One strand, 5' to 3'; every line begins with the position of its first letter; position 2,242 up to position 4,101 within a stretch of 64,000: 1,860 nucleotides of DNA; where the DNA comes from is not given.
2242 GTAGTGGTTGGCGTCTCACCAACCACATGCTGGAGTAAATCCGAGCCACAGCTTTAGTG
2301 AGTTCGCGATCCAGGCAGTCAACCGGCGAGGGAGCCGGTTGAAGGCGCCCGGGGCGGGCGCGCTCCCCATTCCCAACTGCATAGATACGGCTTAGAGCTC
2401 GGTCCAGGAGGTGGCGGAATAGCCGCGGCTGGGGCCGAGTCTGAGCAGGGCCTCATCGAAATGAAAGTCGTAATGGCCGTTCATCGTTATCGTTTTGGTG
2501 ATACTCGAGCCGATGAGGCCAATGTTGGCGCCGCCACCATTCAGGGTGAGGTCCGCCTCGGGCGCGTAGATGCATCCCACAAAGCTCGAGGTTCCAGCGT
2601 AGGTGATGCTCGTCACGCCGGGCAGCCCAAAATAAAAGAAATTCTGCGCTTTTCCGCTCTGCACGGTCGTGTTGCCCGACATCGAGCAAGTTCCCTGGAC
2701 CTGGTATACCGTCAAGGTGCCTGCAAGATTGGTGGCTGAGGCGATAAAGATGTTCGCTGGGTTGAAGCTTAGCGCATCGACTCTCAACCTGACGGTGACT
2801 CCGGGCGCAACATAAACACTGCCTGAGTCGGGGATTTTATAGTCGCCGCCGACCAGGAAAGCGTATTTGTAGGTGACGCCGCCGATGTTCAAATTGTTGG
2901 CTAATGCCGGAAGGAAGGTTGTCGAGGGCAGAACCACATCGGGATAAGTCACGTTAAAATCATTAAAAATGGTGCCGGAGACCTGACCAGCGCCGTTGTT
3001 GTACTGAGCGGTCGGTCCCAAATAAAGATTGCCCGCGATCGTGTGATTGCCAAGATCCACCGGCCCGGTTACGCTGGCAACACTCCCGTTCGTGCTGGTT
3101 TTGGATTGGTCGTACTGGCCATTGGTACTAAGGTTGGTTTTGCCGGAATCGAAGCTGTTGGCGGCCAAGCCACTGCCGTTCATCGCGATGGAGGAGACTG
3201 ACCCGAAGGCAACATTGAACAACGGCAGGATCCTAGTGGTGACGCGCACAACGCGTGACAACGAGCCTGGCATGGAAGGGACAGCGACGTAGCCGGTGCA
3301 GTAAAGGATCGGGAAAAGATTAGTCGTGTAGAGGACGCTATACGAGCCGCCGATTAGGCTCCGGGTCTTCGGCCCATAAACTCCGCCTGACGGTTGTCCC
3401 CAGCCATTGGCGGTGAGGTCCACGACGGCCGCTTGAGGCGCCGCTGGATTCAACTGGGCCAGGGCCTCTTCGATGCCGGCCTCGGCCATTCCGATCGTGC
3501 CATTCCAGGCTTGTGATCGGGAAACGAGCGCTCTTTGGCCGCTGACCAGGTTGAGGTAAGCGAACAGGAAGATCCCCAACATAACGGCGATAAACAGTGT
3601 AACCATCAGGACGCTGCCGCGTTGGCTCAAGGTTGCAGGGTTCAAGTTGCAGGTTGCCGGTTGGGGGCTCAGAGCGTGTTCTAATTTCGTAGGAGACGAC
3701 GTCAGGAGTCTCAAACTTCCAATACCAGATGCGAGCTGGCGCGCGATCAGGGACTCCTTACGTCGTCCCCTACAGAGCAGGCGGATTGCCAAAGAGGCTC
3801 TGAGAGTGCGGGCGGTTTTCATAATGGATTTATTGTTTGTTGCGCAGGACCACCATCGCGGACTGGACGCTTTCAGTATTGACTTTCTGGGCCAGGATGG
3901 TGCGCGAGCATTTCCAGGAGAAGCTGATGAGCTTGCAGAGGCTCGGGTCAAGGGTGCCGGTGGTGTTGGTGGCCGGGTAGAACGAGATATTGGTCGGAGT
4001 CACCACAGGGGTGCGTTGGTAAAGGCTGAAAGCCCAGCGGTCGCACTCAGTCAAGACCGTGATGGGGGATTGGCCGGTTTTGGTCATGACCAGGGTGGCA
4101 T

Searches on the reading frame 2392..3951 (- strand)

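Call 51: search_protein_families(library=pfam, proteins=[window:2392-3951:-], max_evalue=0.00001)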
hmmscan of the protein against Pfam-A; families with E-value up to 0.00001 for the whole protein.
window:2392-3951:- (519 aa): 1 family
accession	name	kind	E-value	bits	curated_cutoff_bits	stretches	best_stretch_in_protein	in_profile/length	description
PF23981.1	DUF7305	-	8.4e-14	52.3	27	1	408-503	92-183/185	Domain of unknown function (DUF7305)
